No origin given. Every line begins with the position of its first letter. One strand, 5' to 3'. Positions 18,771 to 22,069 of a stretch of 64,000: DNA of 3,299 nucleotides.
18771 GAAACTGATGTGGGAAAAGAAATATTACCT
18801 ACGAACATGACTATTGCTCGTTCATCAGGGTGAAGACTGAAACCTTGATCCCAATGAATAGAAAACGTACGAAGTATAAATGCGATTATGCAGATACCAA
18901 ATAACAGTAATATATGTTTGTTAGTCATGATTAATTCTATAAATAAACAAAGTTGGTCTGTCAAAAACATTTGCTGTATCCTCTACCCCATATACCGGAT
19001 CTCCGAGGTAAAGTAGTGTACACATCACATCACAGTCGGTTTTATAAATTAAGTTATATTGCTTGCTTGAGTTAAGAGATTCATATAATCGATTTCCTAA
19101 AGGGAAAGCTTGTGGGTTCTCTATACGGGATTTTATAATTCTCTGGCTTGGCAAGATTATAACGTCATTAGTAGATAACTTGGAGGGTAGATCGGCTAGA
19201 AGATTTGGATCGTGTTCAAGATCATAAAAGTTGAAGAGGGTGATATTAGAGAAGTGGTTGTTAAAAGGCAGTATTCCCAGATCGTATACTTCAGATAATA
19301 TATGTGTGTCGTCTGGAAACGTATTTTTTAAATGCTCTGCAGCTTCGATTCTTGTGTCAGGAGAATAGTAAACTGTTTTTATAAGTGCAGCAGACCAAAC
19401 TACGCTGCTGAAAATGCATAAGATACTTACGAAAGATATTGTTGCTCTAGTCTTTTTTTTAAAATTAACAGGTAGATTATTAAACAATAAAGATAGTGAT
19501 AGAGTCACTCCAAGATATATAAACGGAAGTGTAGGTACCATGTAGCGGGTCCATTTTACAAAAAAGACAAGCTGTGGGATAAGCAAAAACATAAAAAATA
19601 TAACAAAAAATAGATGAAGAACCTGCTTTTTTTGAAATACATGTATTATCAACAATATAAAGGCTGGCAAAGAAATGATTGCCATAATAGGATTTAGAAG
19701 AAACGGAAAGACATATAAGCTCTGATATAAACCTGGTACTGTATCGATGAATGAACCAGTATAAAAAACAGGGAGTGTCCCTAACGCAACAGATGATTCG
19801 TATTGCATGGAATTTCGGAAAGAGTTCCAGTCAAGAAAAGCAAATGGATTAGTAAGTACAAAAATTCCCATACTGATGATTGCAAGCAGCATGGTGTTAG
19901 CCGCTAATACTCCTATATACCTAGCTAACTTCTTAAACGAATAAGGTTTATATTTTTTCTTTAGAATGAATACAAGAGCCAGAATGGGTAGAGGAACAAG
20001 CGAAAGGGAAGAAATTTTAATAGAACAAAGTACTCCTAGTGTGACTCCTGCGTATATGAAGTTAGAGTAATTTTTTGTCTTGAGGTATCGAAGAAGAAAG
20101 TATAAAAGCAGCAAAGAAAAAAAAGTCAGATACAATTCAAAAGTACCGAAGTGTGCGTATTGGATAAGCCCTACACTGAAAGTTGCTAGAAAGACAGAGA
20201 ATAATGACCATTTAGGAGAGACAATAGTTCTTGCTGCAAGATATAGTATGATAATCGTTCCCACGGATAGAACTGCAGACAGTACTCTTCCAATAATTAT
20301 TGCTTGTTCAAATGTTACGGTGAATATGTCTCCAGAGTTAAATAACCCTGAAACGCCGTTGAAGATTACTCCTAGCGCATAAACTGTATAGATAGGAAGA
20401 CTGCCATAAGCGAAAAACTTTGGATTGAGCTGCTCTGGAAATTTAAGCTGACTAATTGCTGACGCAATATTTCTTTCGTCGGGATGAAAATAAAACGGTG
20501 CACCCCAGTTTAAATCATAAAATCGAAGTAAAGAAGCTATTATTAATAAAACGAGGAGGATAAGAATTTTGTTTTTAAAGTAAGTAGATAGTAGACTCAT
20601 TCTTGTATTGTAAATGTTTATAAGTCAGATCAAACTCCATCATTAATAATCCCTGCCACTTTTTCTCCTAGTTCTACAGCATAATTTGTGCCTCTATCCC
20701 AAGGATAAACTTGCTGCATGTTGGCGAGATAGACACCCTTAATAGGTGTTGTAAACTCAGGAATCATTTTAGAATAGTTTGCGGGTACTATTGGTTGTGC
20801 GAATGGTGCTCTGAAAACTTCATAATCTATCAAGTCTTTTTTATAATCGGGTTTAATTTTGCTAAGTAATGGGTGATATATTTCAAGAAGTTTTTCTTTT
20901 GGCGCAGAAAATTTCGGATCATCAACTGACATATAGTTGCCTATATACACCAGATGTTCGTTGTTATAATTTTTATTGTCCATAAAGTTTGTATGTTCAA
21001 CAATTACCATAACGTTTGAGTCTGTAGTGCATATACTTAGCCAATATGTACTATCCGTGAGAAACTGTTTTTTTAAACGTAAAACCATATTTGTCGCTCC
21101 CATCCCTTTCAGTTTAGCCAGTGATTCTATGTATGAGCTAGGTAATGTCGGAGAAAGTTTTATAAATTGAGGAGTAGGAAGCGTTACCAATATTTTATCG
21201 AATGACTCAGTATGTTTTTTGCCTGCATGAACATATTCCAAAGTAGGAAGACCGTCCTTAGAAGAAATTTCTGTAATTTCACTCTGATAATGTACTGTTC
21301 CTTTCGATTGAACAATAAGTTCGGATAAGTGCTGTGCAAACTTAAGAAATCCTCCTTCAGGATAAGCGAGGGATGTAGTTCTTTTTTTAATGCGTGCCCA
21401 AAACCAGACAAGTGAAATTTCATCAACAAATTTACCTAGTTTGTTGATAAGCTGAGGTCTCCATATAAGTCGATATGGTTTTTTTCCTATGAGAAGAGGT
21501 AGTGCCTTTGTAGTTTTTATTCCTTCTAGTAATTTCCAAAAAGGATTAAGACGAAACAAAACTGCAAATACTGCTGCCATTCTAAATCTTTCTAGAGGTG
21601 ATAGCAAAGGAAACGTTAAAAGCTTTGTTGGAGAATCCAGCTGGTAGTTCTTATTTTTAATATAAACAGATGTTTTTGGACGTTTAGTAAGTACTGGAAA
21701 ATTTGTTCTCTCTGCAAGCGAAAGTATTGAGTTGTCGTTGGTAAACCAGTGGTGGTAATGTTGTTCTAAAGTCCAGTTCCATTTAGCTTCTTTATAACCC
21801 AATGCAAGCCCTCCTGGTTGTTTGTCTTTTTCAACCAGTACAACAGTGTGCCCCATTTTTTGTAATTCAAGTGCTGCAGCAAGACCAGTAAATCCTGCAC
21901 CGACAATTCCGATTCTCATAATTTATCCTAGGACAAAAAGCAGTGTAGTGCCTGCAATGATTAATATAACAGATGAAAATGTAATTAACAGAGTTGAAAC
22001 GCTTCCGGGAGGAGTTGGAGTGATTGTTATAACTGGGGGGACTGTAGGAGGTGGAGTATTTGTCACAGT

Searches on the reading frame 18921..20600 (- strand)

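Call 7: search_protein_families(library=pfam, proteins=[window:18921-20600:-], max_evalue=0.01)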
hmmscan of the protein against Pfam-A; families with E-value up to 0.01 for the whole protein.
window:18921-20600:- (559 aa): 1 family
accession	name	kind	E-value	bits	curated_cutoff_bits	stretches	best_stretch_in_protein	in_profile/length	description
PF13231.12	PMT_2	-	2.3e-10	41.4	26.1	1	97-238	17-154/160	Dolichyl-phosphate-mannose-protein mannosyltransferase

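Call 40: search_protein_families(library=ncbifam, proteins=[window:18921-20600:-], max_evalue=0.001)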
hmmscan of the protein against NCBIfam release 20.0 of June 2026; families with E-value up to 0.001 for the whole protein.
window:18921-20600:- (559 aa): 0 families

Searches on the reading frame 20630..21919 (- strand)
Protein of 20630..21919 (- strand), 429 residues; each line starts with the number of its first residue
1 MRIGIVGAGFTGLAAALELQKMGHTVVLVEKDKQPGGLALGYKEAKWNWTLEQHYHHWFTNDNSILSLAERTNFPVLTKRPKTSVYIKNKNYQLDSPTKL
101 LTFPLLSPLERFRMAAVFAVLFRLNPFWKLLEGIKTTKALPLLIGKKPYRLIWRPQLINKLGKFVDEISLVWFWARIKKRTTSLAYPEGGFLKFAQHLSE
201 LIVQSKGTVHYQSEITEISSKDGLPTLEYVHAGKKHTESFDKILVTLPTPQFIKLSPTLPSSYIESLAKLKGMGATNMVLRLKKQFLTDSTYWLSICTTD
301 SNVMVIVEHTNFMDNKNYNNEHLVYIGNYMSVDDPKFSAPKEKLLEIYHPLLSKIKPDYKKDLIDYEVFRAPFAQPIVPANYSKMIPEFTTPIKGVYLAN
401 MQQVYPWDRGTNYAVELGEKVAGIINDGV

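Call 7: search_protein_families(library=pfam, proteins=[window:20630-21919:-], max_evalue=0.01)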
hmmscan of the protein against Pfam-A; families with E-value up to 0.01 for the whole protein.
window:20630-21919:- (429 aa): 12 families
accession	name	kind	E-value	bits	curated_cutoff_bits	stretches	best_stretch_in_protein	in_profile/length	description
PF01593.30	Amino_oxidase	-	1.1e-22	81.4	19.8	1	10-406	1-423/443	Flavin containing amine oxidoreductase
PF13450.12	NAD_binding_8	-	1.5e-10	41.6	21.9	1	5-64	1-60/68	NAD(P)-binding Rossmann-like domain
PF01266.30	DAO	-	1.4e-09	38.4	27.9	1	3-36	2-35/353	FAD dependent oxidoreductase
PF12831.13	FAD_oxidored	-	4.5e-06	26.7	27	1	5-39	4-38/416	FAD dependent oxidoreductase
PF00890.30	FAD_binding_2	-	4.4e-05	23.3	20.4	1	5-37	4-36/414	FAD binding domain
PF07992.20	Pyr_redox_2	-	7.2e-05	22.8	26.1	1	2-94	2-87/291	Pyridine nucleotide-disulphide oxidoreductase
PF13738.12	Pyr_redox_3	-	0.00022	21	30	1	5-33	2-31/305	Pyridine nucleotide-disulphide oxidoreductase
PF03721.20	UDPG_MGDP_dh_N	-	0.00024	21.2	27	1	1-34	1-34/187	UDP-glucose/GDP-mannose dehydrogenase family, NAD binding domain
PF00070.33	Pyr_redox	-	0.00037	21.4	22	1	2-35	1-34/82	Pyridine nucleotide-disulphide oxidoreductase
PF01494.25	FAD_binding_3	-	0.00047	19.9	22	1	3-34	4-35/349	FAD binding domain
PF03486.20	HI0933_like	-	0.0026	17.7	50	1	3-37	3-37/244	HI0933-like protein Rossmann domain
PF01134.28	GIDA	-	0.004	16.7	22.1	1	3-32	2-31/391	Glucose inhibited division protein A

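Call 40: search_protein_families(library=ncbifam, proteins=[window:20630-21919:-], max_evalue=0.001)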
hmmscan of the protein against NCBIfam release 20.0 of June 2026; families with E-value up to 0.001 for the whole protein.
window:20630-21919:- (429 aa): 38 families (the best 25 are shown)
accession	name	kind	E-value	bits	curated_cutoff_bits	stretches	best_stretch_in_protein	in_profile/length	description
NF005560.0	PRK07233.1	equivalog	5.3e-106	355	252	1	1-425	1-428/435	hypothetical protein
TIGR03467.1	HpnE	equivalog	5.9e-17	62.1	283.05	1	5-399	3-402/430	hydroxysqualene dehydroxylase HpnE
NF005548.0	PRK07208.1-4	equivalog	1.2e-15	57.1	389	2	178-386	198-408/488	hypothetical protein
NF005547.0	PRK07208.1-3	equivalog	5.9e-15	55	380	2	3-70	7-72/465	hypothetical protein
TIGR02734.1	crtI_fam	subfamily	4.4e-11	42.2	238.1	1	5-45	3-43/504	phytoene desaturase family protein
NF045637.1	carotdesatCrtDProt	equivalog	1.2e-08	34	580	1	5-37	3-35/485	1-hydroxycarotenoid 3,4-desaturase CrtD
NF058655.1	CrtID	equivalog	2.3e-08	33.3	640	1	4-49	2-47/478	bifunctional phytoene desaturase/3,4-desaturase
TIGR02731.1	phytoene_desat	equivalog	4.7e-08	32.2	569.4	1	2-71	1-69/453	15-cis-phytoene desaturase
NF009410.0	PRK12771.1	subfamily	2.2e-07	29.9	516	1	2-38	140-176/566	NAD(P)-binding protein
TIGR02733.1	desat_CrtD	equivalog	2.9e-07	29.5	549.7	1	3-48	4-49/492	C-3',4' desaturase CrtD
NF005546.0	PRK07208.1-2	equivalog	5e-06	25.4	418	0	5-65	9-68/527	hypothetical protein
TIGR03197.1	MnmC_Cterm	equivalog_domain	5.6e-06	25.7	174.2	1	3-44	2-43/400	FAD-dependent 5-carboxymethylaminomethyl-2-thiouridine(34) oxidoreductase MnmC1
NF005545.0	PRK07208.1-1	equivalog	6.8e-06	24.7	451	1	4-178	11-180/504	hypothetical protein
TIGR03026.1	NDP-sugDHase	subfamily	1.5e-05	24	189.8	1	1-34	1-34/413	nucleotide sugar dehydrogenase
NF005243.0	PRK06753.1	equivalog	1.9e-05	23.7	365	1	1-36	1-36/374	hypothetical protein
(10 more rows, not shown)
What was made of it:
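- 20630..21919 (-): FAD oxidoreductase of the PRK07233 / amine-oxidase family, 429 aa; candidate tailoring enzyme for the lipid-linked pentose. NF005560 at 355 bits (cutoff 252) (call 40).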

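Call 56: search_solved_structures(query=window:20630-21919:-, max_evalue=0.001)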
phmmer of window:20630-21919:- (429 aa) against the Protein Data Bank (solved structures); distinct sequences matched with E-value up to 0.001: 11.
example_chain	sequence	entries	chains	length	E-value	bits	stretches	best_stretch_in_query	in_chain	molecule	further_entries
1f8r_A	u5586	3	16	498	8.5e-05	24.5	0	3-49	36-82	L-AMINO ACID OXIDASE | L-amino-acid oxidase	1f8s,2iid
5ts5_A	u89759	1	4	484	9.5e-05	24.4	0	2-50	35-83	Amine oxidase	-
4e0v_A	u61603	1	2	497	0.00011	24.2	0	2-50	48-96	L-amino-acid oxidase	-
2jae_A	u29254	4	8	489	0.00019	23.4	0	4-38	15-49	L-AMINO ACID OXIDASE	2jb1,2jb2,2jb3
1reo_A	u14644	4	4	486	0.00029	22.8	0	3-50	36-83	AHPLAAO | L-amino acid oxidase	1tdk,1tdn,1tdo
9t73_B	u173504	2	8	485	0.00038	22.4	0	2-52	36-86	Tetrapodal ancestor of L-amino acid oxidases: I224A-Q225H-P361-PREGA-L367 bound to phenyla | Tetrapodal ancestor of L-amino acid oxidase: I224A-Q225H-P361-PREGA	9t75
9rvh_A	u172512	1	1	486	0.00038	22.4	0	2-52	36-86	Tetrapodal ancestor of L-amino acid oxidase: Q225A-Loop (P361-PREGA-L367) mutant with phen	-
9rum_A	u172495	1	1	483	0.00048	22.1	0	2-52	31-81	Tetrapodal ancestor of L-amino acid oxidase: Q225A mutant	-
9run_A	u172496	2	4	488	0.0005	22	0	2-52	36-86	Tetrapodal ancestor of L-amino acid oxidase: Q225H-W377I double mutant | Tetrapodal ancestor of L-amino acid oxidases: W377I mutant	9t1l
9qs1_A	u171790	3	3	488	0.0005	22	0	2-52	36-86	Tetrapodal ancestor of L-amino acis oxidases | Tetrapodal ancestor of L-amino acid oxidases | Tetrapodal ancestor of L-amino acid oxidases co-crystallised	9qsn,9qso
9rvj_A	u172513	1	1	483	0.00052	22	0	2-52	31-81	Tetrapodal ancestor of L-amino acid oxidase: Q225H - W377I double mutant with phenylalanin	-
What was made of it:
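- Tried and rejected: It has no GLF domain, and the best PDB sequence hits cover only the dinucleotide-binding N-terminus of amino-acid oxidases (calls 7, 56).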

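Call 80: search_dna_similar(query=window:20630-21919:-, collection=plasmids, mode=protein, max_evalue=1e-15, max_rows=25)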
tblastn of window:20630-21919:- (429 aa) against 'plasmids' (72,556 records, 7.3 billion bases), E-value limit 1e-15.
Records with a match: 8; places in all: 8; records where one place covers at least 80% of the query: 8.
Best place of each record, by identity: <60% 8.
By first word of the organism name: Rhizobium 4; Embleya 1; Rhodobacteraceae 1; Agrobacterium 1; Burkholderia 1.
By predicted mobility (MOB-suite, as given by PLSDB): non-mobilizable 6; mobilizable 1; conjugative 1.
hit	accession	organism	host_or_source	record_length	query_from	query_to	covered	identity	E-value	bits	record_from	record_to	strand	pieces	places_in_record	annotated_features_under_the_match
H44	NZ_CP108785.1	Embleya sp. NBC_00888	-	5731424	5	425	98%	29.1%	4e-53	198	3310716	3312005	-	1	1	none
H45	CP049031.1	Rhodobacteraceae bacterium SC52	Apostichopus japonicus,pure ...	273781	23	423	93%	27.5%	8e-38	153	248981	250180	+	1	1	NAD(P)/FAD-dependent oxidoreductase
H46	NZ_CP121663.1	Rhizobium sp. CB3090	Gliricidia sp.,cell culture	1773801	2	422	98%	25.7%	4e-37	151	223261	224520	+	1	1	record has no annotation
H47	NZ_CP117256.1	Rhizobium tumorigenes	Rubus sp.,pure bacterial culture,Aerial ...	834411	21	422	94%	26.1%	3e-34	143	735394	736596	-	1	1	NAD(P)/FAD-dependent oxidoreductase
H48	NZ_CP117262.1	Rhizobium tumorigenes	Rubus sp.,pure bacterial culture,Aerial ...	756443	21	422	94%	26.0%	2e-33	140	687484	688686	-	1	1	NAD(P)/FAD-dependent oxidoreductase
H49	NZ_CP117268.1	Rhizobium rhododendri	Rhododendron sp.,pure bacterial ...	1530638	21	426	95%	25.7%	8e-33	139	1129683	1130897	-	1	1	record has no annotation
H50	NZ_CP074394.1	Agrobacterium salinitolerans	Cotton,tiaaue sample,root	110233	21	422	94%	25.4%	4e-33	139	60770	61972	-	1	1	NAD(P)/FAD-dependent oxidoreductase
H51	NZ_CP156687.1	Burkholderia stagnalis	Bacterial cells,soils collected in ...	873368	3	425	99%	22.8%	3e-31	134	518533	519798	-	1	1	NAD(P)/FAD-dependent oxidoreductase | GtrA family protein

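Call 82: get_annotated_region(hit=H51, flank=6000)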
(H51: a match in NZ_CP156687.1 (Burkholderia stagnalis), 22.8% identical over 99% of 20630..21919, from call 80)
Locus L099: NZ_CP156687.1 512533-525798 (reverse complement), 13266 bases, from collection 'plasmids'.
description: Burkholderia stagnalis strain YJ-2 plasmid plas2, complete sequence
organism: Burkholderia stagnalis (NCBI taxid 1503054)
taxonomy: Bacteria; Pseudomonadota; Betaproteobacteria; Burkholderiales; Burkholderiaceae; Burkholderia; Burkholderia stagnalis
host: -; source: Bacterial cells,soils collected in Guangdong Province, China; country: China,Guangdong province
typing (MOB-suite, as given by PLSDB): non-mobilizable
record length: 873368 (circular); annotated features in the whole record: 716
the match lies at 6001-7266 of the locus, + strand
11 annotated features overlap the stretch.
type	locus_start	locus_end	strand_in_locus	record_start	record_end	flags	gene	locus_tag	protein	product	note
CDS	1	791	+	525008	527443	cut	-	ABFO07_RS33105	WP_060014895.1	hypothetical protein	-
CDS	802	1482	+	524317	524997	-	-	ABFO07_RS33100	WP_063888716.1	class I SAM-dependent methyltransferase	-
CDS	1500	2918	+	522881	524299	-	-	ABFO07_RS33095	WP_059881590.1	UbiA family prenyltransferase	-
CDS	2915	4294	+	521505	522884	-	-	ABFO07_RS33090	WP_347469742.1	FAD-binding oxidoreductase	-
CDS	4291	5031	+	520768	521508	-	-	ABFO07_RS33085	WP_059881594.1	SDR family oxidoreductase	-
CDS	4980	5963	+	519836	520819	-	-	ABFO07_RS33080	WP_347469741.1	SDR family oxidoreductase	-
CDS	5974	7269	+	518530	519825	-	-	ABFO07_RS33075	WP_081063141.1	NAD(P)/FAD-dependent oxidoreductase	-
CDS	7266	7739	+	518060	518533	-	-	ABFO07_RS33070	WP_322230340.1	GtrA family protein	GO:0000271 - polysaccharide biosynthetic process [Evidence IEA]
CDS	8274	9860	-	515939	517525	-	-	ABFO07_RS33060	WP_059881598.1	glycosyl hydrolase family 18 protein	GO:0005975 - carbohydrate metabolic process [Evidence IEA]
CDS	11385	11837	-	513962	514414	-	fabZ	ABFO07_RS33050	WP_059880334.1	3-hydroxyacyl-ACP dehydratase FabZ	-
CDS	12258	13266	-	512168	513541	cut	-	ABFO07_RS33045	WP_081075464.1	ATP-binding protein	-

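Call 83: get_annotated_region(hit=H45, flank=6000)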
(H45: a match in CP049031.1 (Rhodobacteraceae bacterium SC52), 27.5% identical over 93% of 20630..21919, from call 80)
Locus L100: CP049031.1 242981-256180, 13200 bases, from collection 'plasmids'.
description: Rhodobacteraceae bacterium SC52 plasmid pSC52_3, complete sequence
organism: Rhodobacteraceae bacterium SC52 (NCBI taxid 2745590)
taxonomy: Bacteria; Pseudomonadota; Alphaproteobacteria; Rhodobacterales; Paracoccaceae; ; Rhodobacteraceae bacterium SC52
host: -; source: Apostichopus japonicus,pure culture,Intestine content; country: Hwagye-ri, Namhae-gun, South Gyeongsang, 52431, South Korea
typing (MOB-suite, as given by PLSDB): non-mobilizable
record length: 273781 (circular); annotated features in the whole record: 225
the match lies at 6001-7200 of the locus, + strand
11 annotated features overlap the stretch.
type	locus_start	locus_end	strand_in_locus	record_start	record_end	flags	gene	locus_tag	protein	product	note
CDS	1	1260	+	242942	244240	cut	-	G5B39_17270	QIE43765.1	hypothetical protein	-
CDS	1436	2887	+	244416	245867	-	-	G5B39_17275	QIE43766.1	UbiA family prenyltransferase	-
CDS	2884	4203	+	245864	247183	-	-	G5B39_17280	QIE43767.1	FAD-binding oxidoreductase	-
CDS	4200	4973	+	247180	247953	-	-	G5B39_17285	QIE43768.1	SDR family NAD(P)-dependent oxidoreductase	-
CDS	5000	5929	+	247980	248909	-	-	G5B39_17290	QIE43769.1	NAD-dependent epimerase/dehydratase family protein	-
CDS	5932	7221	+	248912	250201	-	-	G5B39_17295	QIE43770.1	NAD(P)/FAD-dependent oxidoreductase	-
CDS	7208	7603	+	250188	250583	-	-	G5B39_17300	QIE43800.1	GtrA family protein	-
CDS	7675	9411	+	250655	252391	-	-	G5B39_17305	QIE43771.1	hypothetical protein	-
CDS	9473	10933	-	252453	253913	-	-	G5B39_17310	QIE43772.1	glycosyltransferase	-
CDS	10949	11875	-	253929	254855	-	-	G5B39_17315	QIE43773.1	NAD-dependent epimerase/dehydratase family protein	-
CDS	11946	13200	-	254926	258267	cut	-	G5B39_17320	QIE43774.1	glycosyltransferase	-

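Call 84: get_annotated_region(hit=H47, flank=6000)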
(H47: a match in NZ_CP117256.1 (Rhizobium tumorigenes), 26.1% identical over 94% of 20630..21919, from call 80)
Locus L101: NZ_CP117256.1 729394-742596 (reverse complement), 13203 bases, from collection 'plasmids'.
description: Rhizobium tumorigenes strain 1078 plasmid pRt1078, complete sequence
organism: Rhizobium tumorigenes (NCBI taxid 2041385)
taxonomy: Bacteria; Pseudomonadota; Alphaproteobacteria; Hyphomicrobiales; Rhizobiaceae; Rhizobium; Rhizobium tumorigenes
host: -; source: Rubus sp.,pure bacterial culture,Aerial tumor; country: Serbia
typing (MOB-suite, as given by PLSDB): non-mobilizable
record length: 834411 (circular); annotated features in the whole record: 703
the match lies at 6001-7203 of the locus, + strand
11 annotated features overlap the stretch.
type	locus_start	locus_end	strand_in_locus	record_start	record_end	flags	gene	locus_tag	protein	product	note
CDS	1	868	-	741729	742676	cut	-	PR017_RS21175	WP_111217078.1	HEPN domain-containing protein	-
CDS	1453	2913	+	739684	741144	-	-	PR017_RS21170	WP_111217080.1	UbiA family prenyltransferase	-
CDS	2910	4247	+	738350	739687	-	-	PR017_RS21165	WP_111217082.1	FAD-binding oxidoreductase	-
CDS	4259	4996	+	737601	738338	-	-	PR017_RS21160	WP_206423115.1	SDR family NAD(P)-dependent oxidoreductase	-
CDS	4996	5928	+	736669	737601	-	-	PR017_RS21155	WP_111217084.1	NAD-dependent epimerase/dehydratase family protein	-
CDS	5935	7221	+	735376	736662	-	-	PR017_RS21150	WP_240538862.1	NAD(P)/FAD-dependent oxidoreductase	-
CDS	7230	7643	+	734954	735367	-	-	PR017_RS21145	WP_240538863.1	GtrA family protein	GO:0000271 - polysaccharide biosynthetic process [Evidence IEA]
CDS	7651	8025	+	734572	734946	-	-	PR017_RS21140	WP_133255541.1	hypothetical protein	-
CDS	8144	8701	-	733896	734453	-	-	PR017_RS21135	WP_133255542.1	hypothetical protein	-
CDS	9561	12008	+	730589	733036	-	-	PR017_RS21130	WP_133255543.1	hypothetical protein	-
CDS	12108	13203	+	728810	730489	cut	pseG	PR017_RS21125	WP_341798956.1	UDP-2,4-diacetamido-2,4, 6-trideoxy-beta-L-altropyranose hydrolase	-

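Call 87: get_annotated_region(hit=H44, flank=10000)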
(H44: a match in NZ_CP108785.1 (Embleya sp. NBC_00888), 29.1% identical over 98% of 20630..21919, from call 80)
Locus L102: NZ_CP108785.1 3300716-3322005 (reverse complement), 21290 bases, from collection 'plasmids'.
description: Embleya sp. NBC_00888 plasmid unnamed1, complete sequence
organism: Embleya sp. NBC_00888 (NCBI taxid 2975960)
taxonomy: Bacteria; Actinomycetota; Actinomycetes; Kitasatosporales; Streptomycetaceae; Embleya; Embleya sp. NBC 00888
host: -; source: -; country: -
typing (MOB-suite, as given by PLSDB): mobilizable; relaxase MOBP
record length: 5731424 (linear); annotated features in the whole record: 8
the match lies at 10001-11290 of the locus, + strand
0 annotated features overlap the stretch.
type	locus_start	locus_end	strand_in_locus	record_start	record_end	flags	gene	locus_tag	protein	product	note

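Call 88: get_annotated_region(hit=H50, flank=7000)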
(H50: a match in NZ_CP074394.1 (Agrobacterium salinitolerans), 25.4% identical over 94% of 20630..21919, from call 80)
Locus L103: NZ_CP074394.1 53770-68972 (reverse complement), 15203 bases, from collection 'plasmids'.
description: Agrobacterium salinitolerans strain DG3-1 plasmid pDG3-1a, complete sequence
organism: Agrobacterium salinitolerans (NCBI taxid 1183413)
taxonomy: Bacteria; Pseudomonadota; Alphaproteobacteria; Hyphomicrobiales; Rhizobiaceae; Agrobacterium; Agrobacterium salinitolerans
host: -; source: Cotton,tiaaue sample,root; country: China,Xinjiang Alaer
typing (MOB-suite, as given by PLSDB): conjugative; relaxase MOBP; mating-pair formation MPF_T
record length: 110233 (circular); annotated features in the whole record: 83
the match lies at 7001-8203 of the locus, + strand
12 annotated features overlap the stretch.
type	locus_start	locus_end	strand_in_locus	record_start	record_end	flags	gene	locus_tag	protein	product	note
CDS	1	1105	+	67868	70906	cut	-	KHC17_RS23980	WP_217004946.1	glycosyltransferase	-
CDS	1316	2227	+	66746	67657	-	-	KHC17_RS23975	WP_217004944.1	class I SAM-dependent methyltransferase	-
CDS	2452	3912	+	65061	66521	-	-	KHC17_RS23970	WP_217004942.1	UbiA family prenyltransferase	-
CDS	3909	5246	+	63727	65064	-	-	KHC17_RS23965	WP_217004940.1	FAD-binding oxidoreductase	-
CDS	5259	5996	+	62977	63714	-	-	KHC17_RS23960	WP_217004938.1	SDR family NAD(P)-dependent oxidoreductase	-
CDS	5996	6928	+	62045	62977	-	-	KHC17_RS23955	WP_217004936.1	NAD-dependent epimerase/dehydratase family protein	-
CDS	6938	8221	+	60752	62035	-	-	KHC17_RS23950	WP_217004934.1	NAD(P)/FAD-dependent oxidoreductase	-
CDS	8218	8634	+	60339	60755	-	-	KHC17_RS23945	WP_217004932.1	GtrA family protein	-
CDS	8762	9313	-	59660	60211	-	-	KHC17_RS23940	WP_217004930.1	hypothetical protein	-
CDS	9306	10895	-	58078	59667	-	-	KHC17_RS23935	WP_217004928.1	hypothetical protein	-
CDS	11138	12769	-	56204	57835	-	-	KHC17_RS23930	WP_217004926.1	hypothetical protein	-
CDS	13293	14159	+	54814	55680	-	-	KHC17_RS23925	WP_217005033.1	IS3 family transposase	-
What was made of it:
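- In the proteobacterial operons the PRK07233-type FAD enzyme co-occurs with DprE1/E2-like genes, so it is not simply their substitute (calls 82-84, 88).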
